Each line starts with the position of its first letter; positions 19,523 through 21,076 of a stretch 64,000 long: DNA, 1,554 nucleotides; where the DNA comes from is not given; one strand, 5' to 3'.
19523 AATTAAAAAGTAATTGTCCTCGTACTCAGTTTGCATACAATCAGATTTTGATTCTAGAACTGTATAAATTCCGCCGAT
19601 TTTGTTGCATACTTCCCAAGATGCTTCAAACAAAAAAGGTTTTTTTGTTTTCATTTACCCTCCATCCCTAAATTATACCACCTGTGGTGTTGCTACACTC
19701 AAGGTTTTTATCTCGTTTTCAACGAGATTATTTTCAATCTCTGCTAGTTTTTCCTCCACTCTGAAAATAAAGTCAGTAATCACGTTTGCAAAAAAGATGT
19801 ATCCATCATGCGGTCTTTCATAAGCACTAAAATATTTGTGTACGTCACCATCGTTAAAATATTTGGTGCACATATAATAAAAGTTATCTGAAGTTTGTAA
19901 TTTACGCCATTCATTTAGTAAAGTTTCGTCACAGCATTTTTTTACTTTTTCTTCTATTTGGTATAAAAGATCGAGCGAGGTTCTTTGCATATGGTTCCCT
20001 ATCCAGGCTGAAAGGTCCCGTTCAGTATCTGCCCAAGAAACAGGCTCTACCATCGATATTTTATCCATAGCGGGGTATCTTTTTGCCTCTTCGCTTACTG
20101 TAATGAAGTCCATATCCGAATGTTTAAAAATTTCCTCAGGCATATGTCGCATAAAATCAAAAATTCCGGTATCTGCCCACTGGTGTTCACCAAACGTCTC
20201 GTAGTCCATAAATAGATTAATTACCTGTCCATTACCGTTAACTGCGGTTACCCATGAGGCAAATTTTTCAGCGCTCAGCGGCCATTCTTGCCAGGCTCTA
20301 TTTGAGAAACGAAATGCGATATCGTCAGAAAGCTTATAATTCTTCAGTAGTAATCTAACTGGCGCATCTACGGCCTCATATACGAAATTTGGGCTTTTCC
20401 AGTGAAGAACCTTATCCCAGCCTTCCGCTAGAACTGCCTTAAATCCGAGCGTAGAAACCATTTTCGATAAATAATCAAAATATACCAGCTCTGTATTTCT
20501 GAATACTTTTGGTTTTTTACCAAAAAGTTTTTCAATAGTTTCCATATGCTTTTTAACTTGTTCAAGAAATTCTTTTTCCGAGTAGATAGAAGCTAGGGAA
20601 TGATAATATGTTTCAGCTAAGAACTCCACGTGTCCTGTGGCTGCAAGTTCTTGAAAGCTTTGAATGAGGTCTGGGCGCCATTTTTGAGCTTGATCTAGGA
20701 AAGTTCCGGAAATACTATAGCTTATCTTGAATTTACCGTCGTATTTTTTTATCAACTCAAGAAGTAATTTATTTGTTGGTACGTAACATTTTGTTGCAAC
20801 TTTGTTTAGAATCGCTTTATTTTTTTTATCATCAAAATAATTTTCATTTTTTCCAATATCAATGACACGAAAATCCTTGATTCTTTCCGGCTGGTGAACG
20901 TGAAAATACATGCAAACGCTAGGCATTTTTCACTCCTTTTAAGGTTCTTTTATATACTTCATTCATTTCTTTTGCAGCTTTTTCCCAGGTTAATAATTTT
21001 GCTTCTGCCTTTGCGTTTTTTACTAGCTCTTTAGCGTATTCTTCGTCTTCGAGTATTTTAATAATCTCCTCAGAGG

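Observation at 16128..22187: Glycogen cluster with a eukaryotic-type GT3 and a bacterial-type GlgA-like synthase, plus GH57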

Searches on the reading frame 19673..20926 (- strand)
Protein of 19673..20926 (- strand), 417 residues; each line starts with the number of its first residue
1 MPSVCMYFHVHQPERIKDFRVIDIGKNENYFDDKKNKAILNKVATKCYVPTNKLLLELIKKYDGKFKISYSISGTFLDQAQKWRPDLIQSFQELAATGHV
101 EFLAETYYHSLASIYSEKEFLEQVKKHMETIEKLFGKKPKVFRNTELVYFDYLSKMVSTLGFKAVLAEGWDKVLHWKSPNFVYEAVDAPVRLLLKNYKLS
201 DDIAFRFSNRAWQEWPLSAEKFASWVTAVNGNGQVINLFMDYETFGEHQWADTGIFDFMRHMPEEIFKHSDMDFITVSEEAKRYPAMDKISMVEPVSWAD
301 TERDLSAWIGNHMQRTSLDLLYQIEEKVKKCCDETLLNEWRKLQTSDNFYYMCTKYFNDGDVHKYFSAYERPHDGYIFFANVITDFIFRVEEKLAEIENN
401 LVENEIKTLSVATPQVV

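Call 4: search_protein_families(library=pfam, proteins=[window:19673-20926:-], max_evalue=0.01)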
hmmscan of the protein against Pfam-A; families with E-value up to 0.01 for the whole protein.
window:19673-20926:- (417 aa): 2 families
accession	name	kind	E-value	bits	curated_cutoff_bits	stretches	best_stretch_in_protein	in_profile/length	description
PF03065.20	Glyco_hydro_57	-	7e-78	262.3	21.2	1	6-290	2-288/291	Glycosyl hydrolase family 57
PF01522.26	Polysacc_deac_1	-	7.2e-06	26.4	23.1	1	88-165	48-124/124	Polysaccharide deacetylase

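Call 5: search_protein_families(library=ncbifam, proteins=[window:19673-20926:-], max_evalue=0.01)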
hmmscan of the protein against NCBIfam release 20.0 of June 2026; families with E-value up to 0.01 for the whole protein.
window:19673-20926:- (417 aa): 3 families
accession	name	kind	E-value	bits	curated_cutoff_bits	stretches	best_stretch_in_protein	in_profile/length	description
TIGR02764.1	spore_ybaN_pdaB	equivalog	0.0048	16.7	237.4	1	83-168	43-127/191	polysaccharide deacetylase family sporulation protein PdaB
NF045821.1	PgAcgDacpgdA1_Bac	equivalog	0.0065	15.4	400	0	70-144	113-185/282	peptidoglycan-N-acetylglucosamine deacetylase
NF041566.1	branchenz_Thermus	equivalog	0.0093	14.7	920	0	75-175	111-212/527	1,4-alpha-glucan branching protein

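Call 6: search_solved_structures(query=window:19673-20926:-, max_evalue=0.01, show_alignments=2)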
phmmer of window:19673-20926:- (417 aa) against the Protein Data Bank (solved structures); distinct sequences matched with E-value up to 0.01: 0.

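Call 20: find_homologous_proteins(query=window:19673-20926:-, max_evalue=1e-10)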
Query window:19673-20926:- (417 aa): 8000 proteins with E <= 1e-10 among 8000 candidates; the best 120 are listed.
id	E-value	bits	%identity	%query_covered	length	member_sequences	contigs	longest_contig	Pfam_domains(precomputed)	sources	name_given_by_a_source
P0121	5.0e-286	966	100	100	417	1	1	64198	PF03065.21,PF01522.27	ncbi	-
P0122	8.5e-251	850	85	100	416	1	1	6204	PF03065.21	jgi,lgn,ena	jgi:alpha-amylase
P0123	6.4e-210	715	73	96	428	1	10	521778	PF03065.21,PF01522.27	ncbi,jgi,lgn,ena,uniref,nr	ncbi:MAG: Glycosyl hydrolase, family 57 [candidate division CPR2 bacterium GW2011_GWC1_41_48]|uniref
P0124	1.0e-207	708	73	93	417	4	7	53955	PF03065.21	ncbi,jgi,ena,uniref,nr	ncbi:MAG: alpha-amylase [candidate division CPR2 bacterium GW2011_GWC1_39_9]|uniref:Alpha-amylase n=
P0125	5.7e-204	696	72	95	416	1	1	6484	PF03065.21,PF01522.27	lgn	-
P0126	3.6e-197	673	70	97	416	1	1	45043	PF03065.21,PF01522.27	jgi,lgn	-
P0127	1.4e-187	642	67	95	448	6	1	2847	PF03065.21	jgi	jgi:alpha-amylase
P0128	3.7e-187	640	64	99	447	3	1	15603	PF03065.21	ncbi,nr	ncbi:MAG: glycoside hydrolase family 57 protein [Actinomycetota bacterium]|nr:glycoside hydrolase fa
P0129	5.1e-187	640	65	99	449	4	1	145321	PF03065.21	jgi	-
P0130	1.2e-186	639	67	95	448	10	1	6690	PF03065.21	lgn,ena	-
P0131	4.8e-186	637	63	100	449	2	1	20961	PF03065.21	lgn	-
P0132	4.0e-185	634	65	99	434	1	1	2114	PF03065.21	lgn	-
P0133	2.9e-182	624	66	94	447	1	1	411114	PF03065.21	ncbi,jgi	ncbi:MAG TPA: glycoside hydrolase family 57 protein [Candidatus Aquicultor sp.]|jgi:alpha-amylase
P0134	5.0e-176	604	61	100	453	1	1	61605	PF03065.21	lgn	-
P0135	1.2e-172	593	63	93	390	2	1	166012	PF03065.21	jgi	jgi:alpha-amylase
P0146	4.5e-164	564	61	95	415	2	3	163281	PF03065.21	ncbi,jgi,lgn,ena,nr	ncbi:MAG TPA: glycoside hydrolase family 57 protein [Sedimentisphaerales bacterium]|nr:glycoside hyd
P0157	4.0e-163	561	60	94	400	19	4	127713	PF03065.21,PF01522.27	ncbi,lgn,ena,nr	ncbi:MAG: alpha-amylase [Candidatus Altiarchaeales archaeon ex4484_43]|nr:MAG: alpha-amylase [Candid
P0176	4.6e-162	558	60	94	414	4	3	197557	PF03065.21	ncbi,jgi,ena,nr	ncbi:MAG: glycoside hydrolase family 57 protein [Phycisphaerae bacterium]|nr:glycoside hydrolase fam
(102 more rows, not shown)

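Call 33: search_solved_structures(query=A2, max_evalue=1, show_alignments=3)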
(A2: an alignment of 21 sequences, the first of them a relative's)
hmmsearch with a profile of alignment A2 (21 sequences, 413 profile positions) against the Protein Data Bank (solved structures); distinct sequences matched with E-value up to 1: 7.
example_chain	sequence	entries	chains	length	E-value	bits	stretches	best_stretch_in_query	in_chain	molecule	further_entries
1k1w_A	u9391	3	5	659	0.0041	19.1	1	45-167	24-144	4-ALPHA-GLUCANOTRANSFERASE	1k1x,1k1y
2b5d_X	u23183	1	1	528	0.0068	18.4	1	76-155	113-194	alpha-Amylase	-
1ufa_A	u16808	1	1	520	0.062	15.2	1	75-149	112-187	TT1467 protein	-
3p0b_A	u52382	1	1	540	0.066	15.2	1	75-149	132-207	TT1467 protein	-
3ilk_A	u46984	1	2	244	0.1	14.5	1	86-209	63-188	Uncharacterized tRNA/rRNA methyltransferase HI0380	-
6hm9_A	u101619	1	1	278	0.53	12.2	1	55-177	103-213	Putative polysaccharide deacetylase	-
6vyf_A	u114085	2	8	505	0.76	11.7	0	28-80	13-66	Phosphotransferase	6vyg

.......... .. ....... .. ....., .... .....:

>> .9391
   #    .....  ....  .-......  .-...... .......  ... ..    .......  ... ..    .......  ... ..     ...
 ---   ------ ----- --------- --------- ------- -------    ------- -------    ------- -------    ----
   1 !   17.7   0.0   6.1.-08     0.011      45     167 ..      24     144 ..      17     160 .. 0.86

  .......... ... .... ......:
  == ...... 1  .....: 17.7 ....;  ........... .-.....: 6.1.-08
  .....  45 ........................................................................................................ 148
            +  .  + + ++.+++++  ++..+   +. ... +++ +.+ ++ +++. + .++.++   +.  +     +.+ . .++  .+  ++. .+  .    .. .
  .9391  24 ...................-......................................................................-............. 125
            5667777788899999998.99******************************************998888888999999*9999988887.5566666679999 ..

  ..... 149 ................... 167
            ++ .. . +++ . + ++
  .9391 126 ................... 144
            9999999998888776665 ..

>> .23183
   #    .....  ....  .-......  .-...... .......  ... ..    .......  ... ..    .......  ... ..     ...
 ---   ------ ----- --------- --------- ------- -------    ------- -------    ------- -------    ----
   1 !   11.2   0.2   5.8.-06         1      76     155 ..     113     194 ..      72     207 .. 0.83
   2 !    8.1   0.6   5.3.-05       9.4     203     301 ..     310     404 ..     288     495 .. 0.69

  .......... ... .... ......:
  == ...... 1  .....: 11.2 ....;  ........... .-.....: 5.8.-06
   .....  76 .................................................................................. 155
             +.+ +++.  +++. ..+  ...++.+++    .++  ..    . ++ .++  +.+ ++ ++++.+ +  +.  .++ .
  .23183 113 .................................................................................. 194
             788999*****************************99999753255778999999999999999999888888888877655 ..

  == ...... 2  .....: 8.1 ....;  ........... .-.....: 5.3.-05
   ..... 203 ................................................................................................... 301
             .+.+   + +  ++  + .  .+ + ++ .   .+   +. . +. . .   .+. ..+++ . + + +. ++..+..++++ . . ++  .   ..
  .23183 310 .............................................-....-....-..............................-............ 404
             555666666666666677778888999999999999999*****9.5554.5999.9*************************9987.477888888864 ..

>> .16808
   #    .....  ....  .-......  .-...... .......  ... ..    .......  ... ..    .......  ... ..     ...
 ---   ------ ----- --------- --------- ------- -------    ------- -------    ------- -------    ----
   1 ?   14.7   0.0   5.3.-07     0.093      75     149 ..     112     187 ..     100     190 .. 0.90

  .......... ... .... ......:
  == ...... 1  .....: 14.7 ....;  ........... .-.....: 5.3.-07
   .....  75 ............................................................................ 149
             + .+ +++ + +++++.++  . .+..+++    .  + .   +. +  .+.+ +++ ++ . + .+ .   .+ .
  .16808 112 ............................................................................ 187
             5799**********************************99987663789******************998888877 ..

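Call 36: predict_structure(alignment_id=A2)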
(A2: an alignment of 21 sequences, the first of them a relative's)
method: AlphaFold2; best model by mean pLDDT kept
length: 417 residues; sequences in the alignment: 21
mean_pLDDT: 79.1   pTM: 0.84
mean pLDDT of the five models: 79.1, 78.8, 77.0, 77.0, 74.7
residues with pLDDT >= 90: 152; 70-90: 148; 50-70: 94; < 50: 23
segments of 3 or more residues with pLDDT < 50: 247-249, 303-308, 358-362, 413-417
pLDDT, mean of each block of 10 residues (from residue 1): 80 85 87 90 86 95 93 93 97 97 90 77 96 97 82 92 86 61 87 72 51 63 73 55 51 74 88 89 86 69 48 77 90 92 77 52 55 81 93 92 66 48
secondary structure, 60 per line:
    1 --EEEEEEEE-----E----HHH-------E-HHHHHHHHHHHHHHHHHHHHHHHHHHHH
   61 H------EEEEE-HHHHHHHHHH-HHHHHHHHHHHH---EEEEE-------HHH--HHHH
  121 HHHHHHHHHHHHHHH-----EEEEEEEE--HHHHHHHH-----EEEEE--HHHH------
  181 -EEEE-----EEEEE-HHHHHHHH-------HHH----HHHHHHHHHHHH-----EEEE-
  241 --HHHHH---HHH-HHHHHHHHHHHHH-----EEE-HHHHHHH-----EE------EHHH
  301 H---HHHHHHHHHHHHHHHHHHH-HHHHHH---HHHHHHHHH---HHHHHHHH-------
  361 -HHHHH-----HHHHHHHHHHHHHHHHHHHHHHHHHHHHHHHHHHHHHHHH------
elements in order: E3-10 H33-61 E68-72 H74-83 H85-96 E100-104 H117-135 E141-148 H151-158 E164-168 H171-174 E182-185 E191-195 H197-204 H219-230 E236-239 H243-247 H255-267 E273-275 H277-283 H298-301 H305-323 H325-330 H334-342 H346-353 H362-366 H372-411

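Call 40: fold_search(model_id=the predicted structure, library=pdb)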
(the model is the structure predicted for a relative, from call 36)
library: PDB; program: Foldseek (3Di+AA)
matches with E <= 10: 627; with E <= 0.001: 97
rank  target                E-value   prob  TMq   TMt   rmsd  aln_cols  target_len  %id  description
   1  1k1x_A                2.6e-14  1.00  0.62  0.42   5.2       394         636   15  Crystal structure of 4-alpha-glucanotransferase from thermococcus litoralis (released 2003-06-17)
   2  1k1w                  1.0e-13  1.00  0.61  0.42   4.8       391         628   15  Crystal structure of 4-alpha-glucanotransferase from thermococcus litoralis (released 2003-06-17)
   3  1k1x_B                3.6e-13  1.00  0.62  0.42   6.0       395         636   15  Crystal structure of 4-alpha-glucanotransferase from thermococcus litoralis (released 2003-06-17)
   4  1ufa                  1.5e-12  1.00  0.62  0.52   7.2       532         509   14  Crystal structure of TT1467 from Thermus thermophilus HB8 (released 2003-11-28)
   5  3p0b                  4.0e-12  1.00  0.61  0.51   7.7       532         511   14  Thermus thermophilus family GH57 branching enzyme: crystal structure, mechanism of action and products formed (released 2010-10-20)
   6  7e1y_A                8.8e-12  1.00  0.59  0.47   9.0       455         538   16  Staphylothermus marinus amylopullulanase -SmApu (released 2022-02-09)
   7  2b5d                  3.8e-11  1.00  0.54  0.44   9.6       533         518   14  Crystal structure of the novel alpha-amylase AmyC from Thermotoga maritima (released 2006-03-07)
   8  5wu7_A                6.3e-11  1.00  0.59  0.48   9.9       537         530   13  Crystal structure of GH57-type branching enzyme from hyperthermophilic archaeon Pyrococcus horikoshii (released 2017-03-08)
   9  3n8t                  1.6e-10  1.00  0.58  0.46   7.9       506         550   13  Native structure of TK1436, a GH57 branching enzyme from hyperthermophilic archaeon Thermococcus kodakaraensis (released 2010-10-27)
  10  9jlr_D                4.1e-10  1.00  0.64  0.56   5.6       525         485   13  Crystal structure of GH57 family amylopullulanase from Aquifex aeolicus mutant E256Q in complex with maltopentaose (released 2025-06-04)
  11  5wu7_B                8.0e-10  1.00  0.60  0.48   8.1       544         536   14  Crystal structure of GH57-type branching enzyme from hyperthermophilic archaeon Pyrococcus horikoshii (released 2017-03-08)
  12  9jlq_C                8.9e-10  1.00  0.64  0.56   5.3       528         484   13  Crystal structure of GH57 family amylopullulanase from Aquifex aeolicus wild type apo (released 2025-06-04)
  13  9ihu_A                1.3e-09  1.00  0.63  0.56   5.6       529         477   13  GH57 family Amylopullulanase from Aquifex aeolicus (released 2025-06-04)
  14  9iht_A                1.5e-09  1.00  0.65  0.58   5.4       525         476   13  Crystal structure of GH57 family amylopullulanase from Aquifex aeolicus in complex with acarbose (released 2025-06-04)
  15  9ii1_A                1.7e-09  1.00  0.63  0.56   5.6       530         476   13  GH57 family Amylopullulanase mutant E256L from Aquifex aeolicus in complex with maltohexaose (released 2025-06-04)
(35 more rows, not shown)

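Call 70: find_encoding_contigs(protein=P0123, flank=9000, max_places=1)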
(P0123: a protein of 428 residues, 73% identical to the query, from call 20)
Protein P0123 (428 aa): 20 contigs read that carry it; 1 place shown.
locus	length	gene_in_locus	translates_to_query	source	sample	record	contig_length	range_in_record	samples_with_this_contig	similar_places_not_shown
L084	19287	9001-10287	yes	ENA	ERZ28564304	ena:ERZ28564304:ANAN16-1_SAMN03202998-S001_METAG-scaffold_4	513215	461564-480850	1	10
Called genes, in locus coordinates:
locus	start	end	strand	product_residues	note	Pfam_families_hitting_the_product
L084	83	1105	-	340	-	-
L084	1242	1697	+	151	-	-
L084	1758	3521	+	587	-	PF00343:Phosphorylase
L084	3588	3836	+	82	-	-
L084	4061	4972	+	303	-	-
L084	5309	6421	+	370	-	PF00155:Aminotran_1_2, PF00266:Aminotran_5 (weak)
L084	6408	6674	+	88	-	PF01817:CM_2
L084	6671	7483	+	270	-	PF00800:PDT, PF01842:ACT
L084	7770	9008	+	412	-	PF08323:Glyco_transf_5, PF13439:Glyco_transf_4, PF13579:Glyco_trans_4_4, PF20706:GT4-conflict, PF00534:Glycos_transf_1, PF13692:Glyco_trans_1_4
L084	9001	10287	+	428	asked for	PF03065:Glyco_hydro_57, PF01522:Polysacc_deac_1 (weak)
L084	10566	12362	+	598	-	PF05693:Glycogen_syn, PF08323:Glyco_transf_5, PF13692:Glyco_trans_1_4 (faint), PF00534:Glycos_transf_1 (weak)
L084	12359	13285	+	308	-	PF01087:GalP_UDP_transf, PF16285:DUF4931_N (weak), PF16268:DUF4921 (weak), PF11969:DcpS_C, PF01230:HIT (weak)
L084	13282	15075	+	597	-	PF06202:GDE_C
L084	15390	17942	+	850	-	PF07992:Pyr_redox_2, PF13738:Pyr_redox_3, PF00070:Pyr_redox, PF02852:Pyr_redox_dim, PF00581:Rhodanese, PF01206:TusA, PF13686:DrsE_2, PF02635:DsrE (weak)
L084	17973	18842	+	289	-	PF13623:SurA_N_2, PF13624:SurA_N_3, PF09312:SurA_N (weak), PF00639:Rotamase, PF13616:Rotamase_3, PF13145:Rotamase_2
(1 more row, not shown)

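Call 71: find_encoding_contigs(protein=P0133, flank=9000, max_places=1)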
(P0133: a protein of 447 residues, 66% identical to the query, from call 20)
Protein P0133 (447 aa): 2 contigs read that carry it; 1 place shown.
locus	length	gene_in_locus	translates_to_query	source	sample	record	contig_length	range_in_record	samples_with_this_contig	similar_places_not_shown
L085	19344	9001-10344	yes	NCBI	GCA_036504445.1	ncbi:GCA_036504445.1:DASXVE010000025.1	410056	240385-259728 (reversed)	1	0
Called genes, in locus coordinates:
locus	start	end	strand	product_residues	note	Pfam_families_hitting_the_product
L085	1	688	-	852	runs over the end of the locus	PF00005:ABC_tran (faint), PF02463:SMC_N, PF13476:AAA_23, PF13558:SbcC_Walker_B (weak)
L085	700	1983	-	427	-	PF00149:Metallophos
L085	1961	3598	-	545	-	PF01935:DUF87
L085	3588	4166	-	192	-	-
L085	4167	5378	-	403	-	PF09376:NurA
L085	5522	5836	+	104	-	PF09413:DUF2007 (weak)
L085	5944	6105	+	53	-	-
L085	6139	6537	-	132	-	-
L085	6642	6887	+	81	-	PF12844:HTH_19, PF01381:HTH_3, PF13443:HTH_26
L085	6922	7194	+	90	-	-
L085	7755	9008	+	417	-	PF08323:Glyco_transf_5, PF13579:Glyco_trans_4_4, PF13439:Glyco_transf_4, PF20706:GT4-conflict, PF00534:Glycos_transf_1, PF13692:Glyco_trans_1_4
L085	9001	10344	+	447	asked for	PF03065:Glyco_hydro_57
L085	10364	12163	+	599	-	PF05693:Glycogen_syn, PF08323:Glyco_transf_5, PF00534:Glycos_transf_1 (faint), PF13692:Glyco_trans_1_4 (faint)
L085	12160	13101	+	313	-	PF01087:GalP_UDP_transf, PF01230:HIT (faint), PF16268:DUF4921, PF16285:DUF4931_N (weak), PF11969:DcpS_C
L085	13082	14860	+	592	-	PF06202:GDE_C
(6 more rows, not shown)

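Call 72: find_encoding_contigs(protein=P0146, flank=9000, max_places=1)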
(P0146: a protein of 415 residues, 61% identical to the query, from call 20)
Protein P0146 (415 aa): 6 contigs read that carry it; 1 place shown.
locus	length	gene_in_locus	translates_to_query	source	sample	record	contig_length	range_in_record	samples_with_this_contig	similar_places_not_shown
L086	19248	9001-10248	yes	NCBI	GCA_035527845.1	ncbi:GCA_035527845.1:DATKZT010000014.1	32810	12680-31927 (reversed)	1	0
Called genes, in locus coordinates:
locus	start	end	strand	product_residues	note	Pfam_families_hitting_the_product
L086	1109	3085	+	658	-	PF13589:HATPase_c_3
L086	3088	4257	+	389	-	-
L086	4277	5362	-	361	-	-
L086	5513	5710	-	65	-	PF00701:DHDPS (weak)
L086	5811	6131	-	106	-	-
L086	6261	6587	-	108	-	-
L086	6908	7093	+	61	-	-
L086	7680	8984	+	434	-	PF08323:Glyco_transf_5, PF13579:Glyco_trans_4_4, PF13439:Glyco_transf_4, PF20706:GT4-conflict, PF00534:Glycos_transf_1, PF13692:Glyco_trans_1_4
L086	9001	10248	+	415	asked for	PF03065:Glyco_hydro_57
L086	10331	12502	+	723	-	PF12439:GDE_N, PF06202:GDE_C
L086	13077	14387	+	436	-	-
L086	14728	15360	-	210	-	PF02525:Flavodoxin_2, PF03358:FMN_red (weak)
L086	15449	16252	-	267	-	PF00290:Trp_syntA, PF00977:His_biosynth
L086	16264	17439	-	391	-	PF00291:PALP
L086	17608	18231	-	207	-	PF00697:PRAI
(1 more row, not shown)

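Call 93: find_encoding_contigs(protein=P0176, flank=7000, max_places=1)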
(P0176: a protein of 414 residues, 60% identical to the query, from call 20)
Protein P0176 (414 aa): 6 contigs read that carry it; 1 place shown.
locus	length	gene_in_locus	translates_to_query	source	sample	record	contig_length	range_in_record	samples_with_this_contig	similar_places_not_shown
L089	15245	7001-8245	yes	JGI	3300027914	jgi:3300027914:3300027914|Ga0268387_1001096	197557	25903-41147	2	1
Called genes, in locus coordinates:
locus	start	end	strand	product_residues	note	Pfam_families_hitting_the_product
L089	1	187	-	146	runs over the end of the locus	-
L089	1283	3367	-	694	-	-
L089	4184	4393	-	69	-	-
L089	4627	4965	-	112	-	PF09413:DUF2007 (weak)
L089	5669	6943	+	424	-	PF08323:Glyco_transf_5, PF13579:Glyco_trans_4_4, PF20706:GT4-conflict, PF13439:Glyco_transf_4, PF00534:Glycos_transf_1, PF13692:Glyco_trans_1_4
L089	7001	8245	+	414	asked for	PF03065:Glyco_hydro_57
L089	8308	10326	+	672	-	PF12439:GDE_N, PF06202:GDE_C, PF22422:MGH1-like_GH (weak)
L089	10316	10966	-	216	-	PF23023:Anti-Pycsar_Apyc1 (faint), PF00753:Lactamase_B, PF12706:Lactamase_B_2 (weak)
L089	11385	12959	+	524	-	PF08323:Glyco_transf_5, PF13439:Glyco_transf_4, PF13579:Glyco_trans_4_4, PF20706:GT4-conflict, PF00534:Glycos_transf_1, PF13692:Glyco_trans_1_4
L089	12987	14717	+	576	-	PF03065:Glyco_hydro_57, PF09210:BE_C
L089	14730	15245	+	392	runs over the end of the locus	PF08323:Glyco_transf_5 (weak), PF20706:GT4-conflict, PF13439:Glyco_transf_4, PF13579:Glyco_trans_4_4, PF08323:Glyco_transf_5, PF00534:Glycos_transf_1, PF13692:Glyco_trans_1_4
